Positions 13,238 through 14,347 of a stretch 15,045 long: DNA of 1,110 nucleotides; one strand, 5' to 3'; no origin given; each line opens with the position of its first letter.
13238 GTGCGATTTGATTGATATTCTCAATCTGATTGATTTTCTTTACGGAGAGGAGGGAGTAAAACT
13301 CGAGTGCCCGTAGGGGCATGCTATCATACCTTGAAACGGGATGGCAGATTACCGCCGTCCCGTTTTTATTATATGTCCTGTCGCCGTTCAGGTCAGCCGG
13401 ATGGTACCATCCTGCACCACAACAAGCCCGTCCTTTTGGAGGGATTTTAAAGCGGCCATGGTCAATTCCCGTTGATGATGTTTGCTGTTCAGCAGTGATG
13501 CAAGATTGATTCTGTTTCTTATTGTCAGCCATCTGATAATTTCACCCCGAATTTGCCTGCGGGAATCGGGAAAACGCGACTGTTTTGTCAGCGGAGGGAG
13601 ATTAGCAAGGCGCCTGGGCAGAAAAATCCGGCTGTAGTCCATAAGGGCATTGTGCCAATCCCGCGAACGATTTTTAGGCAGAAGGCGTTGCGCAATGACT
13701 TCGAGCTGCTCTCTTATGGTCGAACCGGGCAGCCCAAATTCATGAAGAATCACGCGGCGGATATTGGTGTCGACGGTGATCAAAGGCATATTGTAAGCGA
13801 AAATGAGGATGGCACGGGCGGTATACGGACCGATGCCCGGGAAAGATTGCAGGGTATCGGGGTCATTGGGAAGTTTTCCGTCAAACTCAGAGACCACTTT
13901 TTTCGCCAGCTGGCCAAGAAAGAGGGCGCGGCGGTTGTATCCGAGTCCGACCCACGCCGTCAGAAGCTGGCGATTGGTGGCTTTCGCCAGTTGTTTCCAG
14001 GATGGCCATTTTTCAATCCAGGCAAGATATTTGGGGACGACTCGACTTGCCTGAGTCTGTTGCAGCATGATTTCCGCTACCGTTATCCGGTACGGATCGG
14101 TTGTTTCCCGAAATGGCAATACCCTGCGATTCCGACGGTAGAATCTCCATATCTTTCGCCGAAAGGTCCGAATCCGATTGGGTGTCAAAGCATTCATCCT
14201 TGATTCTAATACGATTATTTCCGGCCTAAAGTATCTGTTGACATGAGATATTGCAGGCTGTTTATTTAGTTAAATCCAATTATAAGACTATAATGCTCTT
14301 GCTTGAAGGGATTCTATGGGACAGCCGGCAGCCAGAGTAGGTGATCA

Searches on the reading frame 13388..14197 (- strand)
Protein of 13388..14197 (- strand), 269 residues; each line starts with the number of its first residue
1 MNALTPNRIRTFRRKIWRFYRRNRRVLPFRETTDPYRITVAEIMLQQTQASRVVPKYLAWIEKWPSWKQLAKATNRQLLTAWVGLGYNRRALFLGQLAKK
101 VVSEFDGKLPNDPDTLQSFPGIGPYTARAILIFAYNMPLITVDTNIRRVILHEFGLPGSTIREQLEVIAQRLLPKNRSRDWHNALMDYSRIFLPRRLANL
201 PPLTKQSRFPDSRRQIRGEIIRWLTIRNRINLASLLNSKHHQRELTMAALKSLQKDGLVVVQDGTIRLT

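Call 23: search_protein_families(library=pfam, proteins=[window:13388-14197:-], max_evalue=0.001)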
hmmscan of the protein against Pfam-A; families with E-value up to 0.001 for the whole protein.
window:13388-14197:- (269 aa): 2 families
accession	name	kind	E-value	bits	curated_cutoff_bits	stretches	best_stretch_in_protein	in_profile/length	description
PF00730.31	HhH-GPD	-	1.8e-16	60.8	26.2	1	40-173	1-106/108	HhH-GPD superfamily base excision DNA repair protein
PF00633.29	HHH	-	1.4e-06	28.3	24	1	105-131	2-28/30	Helix-hairpin-helix motif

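Call 76: list_cluster_members(proteins=[window:13388-14197:-, window:8130-13313:+, window:6462-7847:+, window:2499-4805:+, window:637-1779:-])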
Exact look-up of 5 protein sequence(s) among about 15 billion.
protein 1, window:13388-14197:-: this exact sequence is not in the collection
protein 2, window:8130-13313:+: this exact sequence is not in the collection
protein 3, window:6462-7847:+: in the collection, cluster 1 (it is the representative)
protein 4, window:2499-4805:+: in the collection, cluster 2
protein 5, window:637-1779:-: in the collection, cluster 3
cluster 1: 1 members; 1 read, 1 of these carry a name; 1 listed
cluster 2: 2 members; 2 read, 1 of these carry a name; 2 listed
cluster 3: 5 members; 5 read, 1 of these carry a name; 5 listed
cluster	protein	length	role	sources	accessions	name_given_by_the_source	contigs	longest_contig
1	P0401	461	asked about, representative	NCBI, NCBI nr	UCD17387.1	MAG: C1 family peptidase [Candidatus Zixiibacteriota bacterium] | MAG: C1 family peptidase [candidate division Zixibacteria bacterium]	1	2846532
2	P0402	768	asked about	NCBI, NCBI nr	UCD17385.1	MAG: dockerin type I repeat-containing protein [Candidatus Zixiibacteriota bacterium] | MAG: dockerin type I repeat-containing protein [candidate division Zixibacteria bacterium]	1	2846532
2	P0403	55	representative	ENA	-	-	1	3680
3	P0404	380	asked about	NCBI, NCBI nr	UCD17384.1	MAG: SPFH domain-containing protein [Candidatus Zixiibacteriota bacterium] | MAG: SPFH domain-containing protein [candidate division Zixibacteria bacterium]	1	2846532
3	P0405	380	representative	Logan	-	-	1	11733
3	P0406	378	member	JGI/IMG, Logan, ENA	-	-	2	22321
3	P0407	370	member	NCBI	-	-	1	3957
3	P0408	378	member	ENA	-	-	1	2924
